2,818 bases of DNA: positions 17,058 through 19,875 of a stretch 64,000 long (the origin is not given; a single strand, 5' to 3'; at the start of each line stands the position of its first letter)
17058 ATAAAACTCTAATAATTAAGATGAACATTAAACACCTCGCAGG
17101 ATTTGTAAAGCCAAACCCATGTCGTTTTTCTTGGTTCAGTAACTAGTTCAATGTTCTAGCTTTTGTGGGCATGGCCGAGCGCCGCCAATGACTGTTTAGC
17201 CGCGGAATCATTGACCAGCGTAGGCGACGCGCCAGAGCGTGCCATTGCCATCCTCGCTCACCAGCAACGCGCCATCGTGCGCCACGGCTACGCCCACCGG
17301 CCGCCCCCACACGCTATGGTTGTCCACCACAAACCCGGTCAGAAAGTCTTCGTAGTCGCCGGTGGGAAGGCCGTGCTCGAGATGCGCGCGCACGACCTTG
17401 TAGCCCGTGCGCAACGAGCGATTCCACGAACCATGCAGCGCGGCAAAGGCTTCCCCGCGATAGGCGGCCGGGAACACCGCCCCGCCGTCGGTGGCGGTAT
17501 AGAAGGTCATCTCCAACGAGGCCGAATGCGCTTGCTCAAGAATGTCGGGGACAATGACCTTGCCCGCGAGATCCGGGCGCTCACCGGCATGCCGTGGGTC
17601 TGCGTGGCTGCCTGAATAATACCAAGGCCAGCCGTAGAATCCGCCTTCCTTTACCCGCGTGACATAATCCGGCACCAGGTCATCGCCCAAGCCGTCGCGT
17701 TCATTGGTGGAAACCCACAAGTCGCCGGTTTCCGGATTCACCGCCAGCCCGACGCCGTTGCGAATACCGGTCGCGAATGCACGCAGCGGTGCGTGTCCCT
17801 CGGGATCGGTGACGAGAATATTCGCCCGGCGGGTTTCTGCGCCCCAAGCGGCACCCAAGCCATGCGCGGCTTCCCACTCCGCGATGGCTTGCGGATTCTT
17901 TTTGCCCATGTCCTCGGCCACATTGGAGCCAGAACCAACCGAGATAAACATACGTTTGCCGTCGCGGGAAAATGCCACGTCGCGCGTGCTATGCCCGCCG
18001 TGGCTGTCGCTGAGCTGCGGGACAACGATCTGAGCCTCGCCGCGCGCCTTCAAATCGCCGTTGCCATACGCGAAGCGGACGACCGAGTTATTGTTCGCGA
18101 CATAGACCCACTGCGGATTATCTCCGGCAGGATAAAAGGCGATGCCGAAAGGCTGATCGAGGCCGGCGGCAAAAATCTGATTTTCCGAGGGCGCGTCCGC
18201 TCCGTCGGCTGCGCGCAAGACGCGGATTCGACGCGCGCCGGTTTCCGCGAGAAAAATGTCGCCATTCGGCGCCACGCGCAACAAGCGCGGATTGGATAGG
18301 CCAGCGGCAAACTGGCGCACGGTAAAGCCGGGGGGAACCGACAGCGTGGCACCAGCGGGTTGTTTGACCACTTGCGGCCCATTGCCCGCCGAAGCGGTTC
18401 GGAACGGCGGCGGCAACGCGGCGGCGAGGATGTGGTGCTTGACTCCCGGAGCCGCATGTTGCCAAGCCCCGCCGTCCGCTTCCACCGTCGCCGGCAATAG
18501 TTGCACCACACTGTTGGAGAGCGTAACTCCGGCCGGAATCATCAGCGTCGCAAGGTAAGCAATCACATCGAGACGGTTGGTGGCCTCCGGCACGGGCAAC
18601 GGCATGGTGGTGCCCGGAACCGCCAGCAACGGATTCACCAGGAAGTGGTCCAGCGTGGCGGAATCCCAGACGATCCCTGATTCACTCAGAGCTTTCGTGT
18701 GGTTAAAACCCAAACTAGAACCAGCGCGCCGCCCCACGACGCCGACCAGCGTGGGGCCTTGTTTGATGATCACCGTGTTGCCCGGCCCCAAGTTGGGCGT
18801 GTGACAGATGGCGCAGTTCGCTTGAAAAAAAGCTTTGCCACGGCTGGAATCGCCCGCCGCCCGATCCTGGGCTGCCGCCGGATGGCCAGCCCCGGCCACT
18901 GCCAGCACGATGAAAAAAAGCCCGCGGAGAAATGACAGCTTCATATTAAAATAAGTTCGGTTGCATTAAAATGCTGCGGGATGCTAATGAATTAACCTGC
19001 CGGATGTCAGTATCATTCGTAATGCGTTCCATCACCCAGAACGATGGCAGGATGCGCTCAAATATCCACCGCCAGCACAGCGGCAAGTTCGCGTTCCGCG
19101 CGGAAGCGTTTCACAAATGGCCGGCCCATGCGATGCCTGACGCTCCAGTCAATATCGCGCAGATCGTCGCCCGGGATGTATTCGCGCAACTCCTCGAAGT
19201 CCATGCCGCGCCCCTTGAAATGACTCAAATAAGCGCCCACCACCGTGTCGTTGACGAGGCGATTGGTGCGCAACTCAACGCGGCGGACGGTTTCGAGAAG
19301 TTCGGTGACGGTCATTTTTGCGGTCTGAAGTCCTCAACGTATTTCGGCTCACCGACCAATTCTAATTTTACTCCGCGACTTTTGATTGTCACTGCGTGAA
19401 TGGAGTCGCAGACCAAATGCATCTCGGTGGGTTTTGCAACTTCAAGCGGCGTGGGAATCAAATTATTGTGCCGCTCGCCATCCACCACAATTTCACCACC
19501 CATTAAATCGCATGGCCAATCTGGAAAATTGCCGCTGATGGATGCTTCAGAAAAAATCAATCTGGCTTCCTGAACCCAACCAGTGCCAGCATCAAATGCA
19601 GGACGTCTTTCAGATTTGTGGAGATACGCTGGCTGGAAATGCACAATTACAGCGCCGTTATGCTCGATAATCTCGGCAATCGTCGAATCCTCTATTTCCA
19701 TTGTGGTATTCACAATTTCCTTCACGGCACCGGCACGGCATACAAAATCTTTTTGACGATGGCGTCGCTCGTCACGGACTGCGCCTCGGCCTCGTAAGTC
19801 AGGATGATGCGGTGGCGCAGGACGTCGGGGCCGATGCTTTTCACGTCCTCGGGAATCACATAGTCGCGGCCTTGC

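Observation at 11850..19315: MoxR-DUF58-Bat operon split by a ~7 kb two-gene block bounded by a diverged 252-bp duplication of the DUF58 5' end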

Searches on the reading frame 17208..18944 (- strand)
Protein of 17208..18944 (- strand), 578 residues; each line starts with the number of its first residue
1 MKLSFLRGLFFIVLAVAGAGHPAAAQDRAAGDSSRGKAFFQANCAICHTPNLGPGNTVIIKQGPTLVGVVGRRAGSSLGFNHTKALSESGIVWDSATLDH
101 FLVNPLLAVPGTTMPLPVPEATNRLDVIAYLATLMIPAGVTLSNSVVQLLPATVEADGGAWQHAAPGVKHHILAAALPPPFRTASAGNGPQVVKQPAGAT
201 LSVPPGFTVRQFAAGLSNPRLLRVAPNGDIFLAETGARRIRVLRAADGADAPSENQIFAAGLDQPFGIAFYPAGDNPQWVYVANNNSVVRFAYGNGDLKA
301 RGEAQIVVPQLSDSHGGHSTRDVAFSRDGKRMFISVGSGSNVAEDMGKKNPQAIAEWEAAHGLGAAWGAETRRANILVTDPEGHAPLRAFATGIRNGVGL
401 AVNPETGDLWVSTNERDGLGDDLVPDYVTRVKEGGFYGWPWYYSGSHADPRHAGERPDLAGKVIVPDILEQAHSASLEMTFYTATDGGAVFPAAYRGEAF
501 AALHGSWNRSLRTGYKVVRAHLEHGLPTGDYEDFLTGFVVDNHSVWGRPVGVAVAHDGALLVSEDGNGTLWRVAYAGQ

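Call 4: search_protein_families(library=pfam, proteins=[window:17208-18944:-], max_evalue=0.01)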
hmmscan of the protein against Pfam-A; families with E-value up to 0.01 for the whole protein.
window:17208-18944:- (578 aa): 4 families
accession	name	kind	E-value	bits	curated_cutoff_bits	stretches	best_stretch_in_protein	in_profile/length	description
PF07995.17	GSDH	-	1.5e-12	47.9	25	1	217-501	2-275/332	Glucose / Sorbosone dehydrogenase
PF00034.26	Cytochrom_C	-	2.9e-06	28.9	21.3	1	34-134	2-89/90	Cytochrome c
PF13442.11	Cytochrome_CBB3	-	0.0032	18.2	27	0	34-54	4-25/68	Cytochrome C oxidase, cbb3-type, subunit III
PF01436.27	NHL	-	0.0047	17.3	20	0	548-571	3-26/28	NHL repeat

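Call 42: find_related_loci(query=window:17208-18944:-, collection=metagenome_contigs, flank=10000)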
Query window:17208-18944:- (578 aa) in metagenome_contigs; peptide patterns used: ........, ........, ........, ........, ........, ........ (x = any residue, [..] = any of these).
600 stretches matched a pattern (row limit reached: there are more); 576 encode a relative of the query (tblastn E <= 1e-3); the best 80 are kept; 80 distinct loci.
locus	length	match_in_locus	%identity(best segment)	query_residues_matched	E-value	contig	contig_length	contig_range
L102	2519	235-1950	81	4-575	0e+0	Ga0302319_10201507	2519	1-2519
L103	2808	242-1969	73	4-578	0e+0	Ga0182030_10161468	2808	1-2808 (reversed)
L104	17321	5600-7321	74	4-578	0e+0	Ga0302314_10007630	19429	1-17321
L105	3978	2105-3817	71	4-578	0e+0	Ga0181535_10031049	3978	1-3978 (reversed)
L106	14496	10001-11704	71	11-578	0e+0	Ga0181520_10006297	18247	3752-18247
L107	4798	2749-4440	69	11-578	0e+0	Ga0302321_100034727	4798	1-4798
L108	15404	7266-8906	71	32-578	0e+0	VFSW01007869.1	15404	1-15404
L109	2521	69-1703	70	30-578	0e+0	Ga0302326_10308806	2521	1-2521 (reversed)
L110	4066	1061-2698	70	31-578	0e+0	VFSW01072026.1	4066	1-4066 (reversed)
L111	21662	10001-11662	69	23-578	0e+0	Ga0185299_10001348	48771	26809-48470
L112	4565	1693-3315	69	37-578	0e+0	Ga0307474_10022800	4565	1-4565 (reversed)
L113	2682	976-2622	67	23-576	0e+0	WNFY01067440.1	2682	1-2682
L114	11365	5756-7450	68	8-577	0e+0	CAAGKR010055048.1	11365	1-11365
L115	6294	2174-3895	63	3-578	0e+0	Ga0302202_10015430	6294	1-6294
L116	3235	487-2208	63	3-578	0e+0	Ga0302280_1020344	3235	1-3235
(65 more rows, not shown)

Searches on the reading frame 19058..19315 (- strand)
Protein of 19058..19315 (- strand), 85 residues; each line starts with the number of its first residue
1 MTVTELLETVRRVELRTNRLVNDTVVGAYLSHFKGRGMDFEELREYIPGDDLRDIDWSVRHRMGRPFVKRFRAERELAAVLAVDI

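Call 4: search_protein_families(library=pfam, proteins=[window:19058-19315:-], max_evalue=0.01)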
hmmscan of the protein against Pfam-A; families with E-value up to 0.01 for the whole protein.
window:19058-19315:- (85 aa): 1 family
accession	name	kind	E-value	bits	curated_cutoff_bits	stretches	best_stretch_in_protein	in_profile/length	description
PF01882.25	DUF58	-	6.3e-14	52.1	23.4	1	42-85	1-44/216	Protein of unknown function DUF58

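Call 65: find_homologous_proteins(query=window:19061-19315:-, max_evalue=1e-20)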
Query seq(85 aa) (85 aa): 205 proteins with E <= 1e-20 among 308 candidates; the best 120 are listed.
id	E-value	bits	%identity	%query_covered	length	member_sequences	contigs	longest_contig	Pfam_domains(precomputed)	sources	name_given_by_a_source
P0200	4.8e-48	178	99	100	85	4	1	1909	PF01882.26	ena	-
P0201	2.7e-42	160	88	100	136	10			PF01882.26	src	-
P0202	3.1e-42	159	87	100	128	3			PF01882.26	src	-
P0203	3.2e-42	159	85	100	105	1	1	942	PF01882.26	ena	-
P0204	3.7e-42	159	85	100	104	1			PF01882.26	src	-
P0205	8.8e-42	158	85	100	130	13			PF01882.26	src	-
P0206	1.1e-41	158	87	100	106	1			PF01882.26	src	-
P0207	1.5e-41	157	84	100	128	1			PF01882.26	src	-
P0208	1.8e-41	157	86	100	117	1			PF01882.26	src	-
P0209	2.0e-41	157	84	100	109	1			PF01882.26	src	-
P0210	2.4e-41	157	86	100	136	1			PF01882.26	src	-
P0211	2.8e-41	156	85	100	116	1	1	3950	PF01882.26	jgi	jgi:uncharacterized protein (DUF58 family)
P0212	5.3e-41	155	84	100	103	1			PF01882.26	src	-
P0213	5.3e-41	155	85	100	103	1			PF01882.26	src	-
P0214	7.0e-41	155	90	94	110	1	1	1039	PF01882.26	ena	-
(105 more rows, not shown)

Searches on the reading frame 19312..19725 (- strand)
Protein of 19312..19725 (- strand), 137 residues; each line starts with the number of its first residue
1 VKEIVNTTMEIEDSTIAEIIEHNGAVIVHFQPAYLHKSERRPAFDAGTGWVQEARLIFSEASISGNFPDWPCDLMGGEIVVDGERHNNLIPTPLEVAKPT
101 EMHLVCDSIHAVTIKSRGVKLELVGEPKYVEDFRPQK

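Call 4: search_protein_families(library=pfam, proteins=[window:19312-19725:-], max_evalue=0.01)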
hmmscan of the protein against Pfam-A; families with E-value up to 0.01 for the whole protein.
window:19312-19725:- (137 aa): 0 families

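Call 7: find_encoding_contigs(protein=window:19312-19725:-, flank=10000, max_places=10)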
Protein window:19312-19725:- (137 aa): 4 contigs read that carry it; 4 places shown.
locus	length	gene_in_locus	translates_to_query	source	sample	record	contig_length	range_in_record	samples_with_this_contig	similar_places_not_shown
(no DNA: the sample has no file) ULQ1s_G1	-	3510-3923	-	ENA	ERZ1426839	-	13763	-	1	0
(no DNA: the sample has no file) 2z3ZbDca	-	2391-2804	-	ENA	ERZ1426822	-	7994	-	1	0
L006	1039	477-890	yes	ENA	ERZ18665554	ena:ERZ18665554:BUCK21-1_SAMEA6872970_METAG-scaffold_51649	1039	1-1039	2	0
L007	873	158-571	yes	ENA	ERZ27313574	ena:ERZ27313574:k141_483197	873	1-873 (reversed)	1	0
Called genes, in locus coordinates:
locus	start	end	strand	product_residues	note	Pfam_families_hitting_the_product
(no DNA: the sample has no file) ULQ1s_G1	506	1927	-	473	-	PF13701:DDE_Tnp_1_4, PF01609:DDE_Tnp_1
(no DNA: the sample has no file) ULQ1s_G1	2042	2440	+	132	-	-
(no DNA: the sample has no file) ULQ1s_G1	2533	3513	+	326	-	PF20030:bpMoxR, PF07726:AAA_3, PF07728:AAA_5, PF17863:AAA_lid_2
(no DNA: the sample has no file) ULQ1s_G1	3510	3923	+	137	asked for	-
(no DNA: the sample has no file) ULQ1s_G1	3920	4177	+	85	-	PF01882:DUF58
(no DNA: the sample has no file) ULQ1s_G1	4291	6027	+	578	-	PF07995:GSDH, PF22807:TrAA12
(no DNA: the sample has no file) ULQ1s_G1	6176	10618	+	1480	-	PF16184:Cadherin_3 (faint), PF17963:Big_9 (weak)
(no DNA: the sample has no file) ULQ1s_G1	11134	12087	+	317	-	PF01882:DUF58, PF13519:VWA_2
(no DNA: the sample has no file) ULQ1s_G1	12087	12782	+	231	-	-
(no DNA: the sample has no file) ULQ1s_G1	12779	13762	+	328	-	?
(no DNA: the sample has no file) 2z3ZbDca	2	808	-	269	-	?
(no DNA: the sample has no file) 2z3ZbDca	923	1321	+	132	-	-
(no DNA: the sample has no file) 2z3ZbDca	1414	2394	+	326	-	PF20030:bpMoxR, PF07726:AAA_3, PF07728:AAA_5, PF17863:AAA_lid_2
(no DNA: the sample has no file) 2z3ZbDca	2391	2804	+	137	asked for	-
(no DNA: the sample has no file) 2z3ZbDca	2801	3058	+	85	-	PF01882:DUF58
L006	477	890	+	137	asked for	-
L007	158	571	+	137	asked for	-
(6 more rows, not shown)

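Call 27: find_homologous_proteins(query=window:19312-19725:-, max_evalue=0.001)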
Query window:19312-19725:- (137 aa): 79 proteins with E <= 0.001 among 81 candidates.
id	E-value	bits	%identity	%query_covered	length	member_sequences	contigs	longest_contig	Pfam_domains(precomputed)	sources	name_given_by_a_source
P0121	2.0e-78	279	89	100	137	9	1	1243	-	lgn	-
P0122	2.3e-72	259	85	97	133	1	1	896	-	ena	-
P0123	3.1e-71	256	83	97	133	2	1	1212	-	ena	-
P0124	3.2e-68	246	80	99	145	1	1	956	-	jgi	jgi:hypothetical protein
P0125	1.1e-66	241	79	97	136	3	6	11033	-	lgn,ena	-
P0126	1.8e-65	237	83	93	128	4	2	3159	-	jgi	jgi:hypothetical protein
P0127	5.1e-65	236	78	96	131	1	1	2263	-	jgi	jgi:hypothetical protein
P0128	7.5e-64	232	77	97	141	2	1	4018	-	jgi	jgi:hypothetical protein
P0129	5.0e-62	226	74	94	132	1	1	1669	-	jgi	jgi:hypothetical protein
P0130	5.6e-62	226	74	94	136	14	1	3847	-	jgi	jgi:hypothetical protein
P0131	1.5e-61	224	74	94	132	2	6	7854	-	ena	-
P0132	2.3e-61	224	73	97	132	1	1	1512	-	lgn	-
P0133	2.9e-61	223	74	97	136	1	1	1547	-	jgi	jgi:hypothetical protein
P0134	3.9e-61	223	73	93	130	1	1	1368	-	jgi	jgi:hypothetical protein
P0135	4.6e-61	223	73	93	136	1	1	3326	-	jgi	jgi:hypothetical protein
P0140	1.2e-59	218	73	93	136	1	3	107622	-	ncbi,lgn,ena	-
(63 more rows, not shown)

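Call 28: find_encoding_contigs(protein=P0121, flank=10000, max_places=3)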
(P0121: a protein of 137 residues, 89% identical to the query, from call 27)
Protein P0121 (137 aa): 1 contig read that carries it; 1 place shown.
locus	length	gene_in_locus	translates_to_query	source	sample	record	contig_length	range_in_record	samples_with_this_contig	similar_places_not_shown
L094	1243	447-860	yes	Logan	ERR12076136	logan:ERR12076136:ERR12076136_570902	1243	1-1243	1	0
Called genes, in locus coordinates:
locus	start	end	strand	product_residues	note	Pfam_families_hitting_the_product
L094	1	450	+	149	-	?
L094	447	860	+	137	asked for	-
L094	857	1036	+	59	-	-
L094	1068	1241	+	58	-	?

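Call 29: find_encoding_contigs(protein=P0125, flank=10000, max_places=4)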
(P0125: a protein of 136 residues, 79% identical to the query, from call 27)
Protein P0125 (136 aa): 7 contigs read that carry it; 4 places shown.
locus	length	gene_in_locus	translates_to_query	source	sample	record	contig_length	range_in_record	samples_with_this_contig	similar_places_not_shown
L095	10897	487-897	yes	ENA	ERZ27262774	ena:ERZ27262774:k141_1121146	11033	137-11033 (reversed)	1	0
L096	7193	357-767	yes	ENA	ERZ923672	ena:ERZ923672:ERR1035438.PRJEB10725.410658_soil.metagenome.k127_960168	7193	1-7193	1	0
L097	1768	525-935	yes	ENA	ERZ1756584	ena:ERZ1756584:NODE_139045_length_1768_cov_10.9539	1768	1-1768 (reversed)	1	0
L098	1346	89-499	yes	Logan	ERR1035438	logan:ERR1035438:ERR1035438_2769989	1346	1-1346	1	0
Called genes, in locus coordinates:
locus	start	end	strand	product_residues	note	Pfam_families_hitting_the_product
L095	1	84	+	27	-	?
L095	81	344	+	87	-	PF24732:ParE_like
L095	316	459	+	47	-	-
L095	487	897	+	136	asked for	-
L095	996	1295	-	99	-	PF05016:ParE_toxin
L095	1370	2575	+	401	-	PF01882:DUF58, PF13519:VWA_2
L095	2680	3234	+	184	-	-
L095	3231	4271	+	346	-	PF07584:BatA, PF00092:VWA, PF13519:VWA_2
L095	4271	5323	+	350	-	PF00092:VWA, PF13519:VWA_2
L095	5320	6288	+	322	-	-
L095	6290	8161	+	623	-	-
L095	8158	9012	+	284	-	PF07719:TPR_2 (faint), PF13432:TPR_16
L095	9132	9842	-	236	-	-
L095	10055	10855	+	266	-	PF13578:Methyltransf_24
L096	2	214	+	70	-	?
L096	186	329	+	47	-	-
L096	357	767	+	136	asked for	-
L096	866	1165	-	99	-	PF05016:ParE_toxin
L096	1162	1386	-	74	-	PF09720:Unstab_antitox (weak)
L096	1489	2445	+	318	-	PF01882:DUF58, PF13519:VWA_2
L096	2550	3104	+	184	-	-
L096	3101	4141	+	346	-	PF07584:BatA, PF00092:VWA, PF13519:VWA_2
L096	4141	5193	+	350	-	PF00092:VWA, PF13519:VWA_2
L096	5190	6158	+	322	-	-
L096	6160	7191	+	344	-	?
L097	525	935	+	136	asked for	-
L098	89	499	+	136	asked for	-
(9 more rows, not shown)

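Call 30: find_encoding_contigs(protein=P0140, flank=10000, max_places=3)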
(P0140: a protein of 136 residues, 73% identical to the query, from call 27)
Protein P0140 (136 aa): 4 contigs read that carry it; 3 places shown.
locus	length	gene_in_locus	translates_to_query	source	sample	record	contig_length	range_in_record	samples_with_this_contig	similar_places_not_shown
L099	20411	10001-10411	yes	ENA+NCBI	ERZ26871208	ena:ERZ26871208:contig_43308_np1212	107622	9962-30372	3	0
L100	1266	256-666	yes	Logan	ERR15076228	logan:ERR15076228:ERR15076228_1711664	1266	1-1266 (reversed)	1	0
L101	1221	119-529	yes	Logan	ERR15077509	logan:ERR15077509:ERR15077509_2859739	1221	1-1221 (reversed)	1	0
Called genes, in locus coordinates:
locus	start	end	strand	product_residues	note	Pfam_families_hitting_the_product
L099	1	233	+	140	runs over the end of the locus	PF22091:DUF6941 (weak)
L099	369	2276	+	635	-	PF03237:Terminase_6N (faint)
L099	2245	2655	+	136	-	-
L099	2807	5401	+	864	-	PF02861:Clp_N, PF23569:NBD_SMAX1, PF00004:AAA, PF17871:AAA_lid_9, PF00004:AAA, PF07724:AAA_2, PF07728:AAA_5, PF10431:ClpB_D2-small, +8 more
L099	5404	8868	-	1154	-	PF17132:Glyco_hydro_106, PF22666:Glyco_hydro_2_N2 (weak)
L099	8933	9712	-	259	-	PF00072:Response_reg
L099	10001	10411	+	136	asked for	-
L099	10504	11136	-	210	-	PF00072:Response_reg, PF00196:GerE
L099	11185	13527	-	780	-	PF05231:MASE1, PF00989:PAS (weak), PF13188:PAS_8 (faint), PF00989:PAS (weak), PF08447:PAS_3, PF13426:PAS_9 (weak), PF07730:HisKA_3, PF02518:HATPase_c, +1 more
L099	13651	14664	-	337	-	PF08240:ADH_N, PF00107:ADH_zinc_N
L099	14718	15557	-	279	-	-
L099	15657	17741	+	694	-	PF02838:Glyco_hydro_20b, PF00728:Glyco_hydro_20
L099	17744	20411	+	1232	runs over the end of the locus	PF02393:US22 (faint), PF06739:SBBP (faint), PF01436:NHL (weak), PF01436:NHL (weak), PF07679:I-set (weak), PF13927:Ig_3, PF13385:Laminin_G_3, PF17957:Big_7, +6 more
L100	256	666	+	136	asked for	-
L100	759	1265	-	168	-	?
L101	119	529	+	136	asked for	-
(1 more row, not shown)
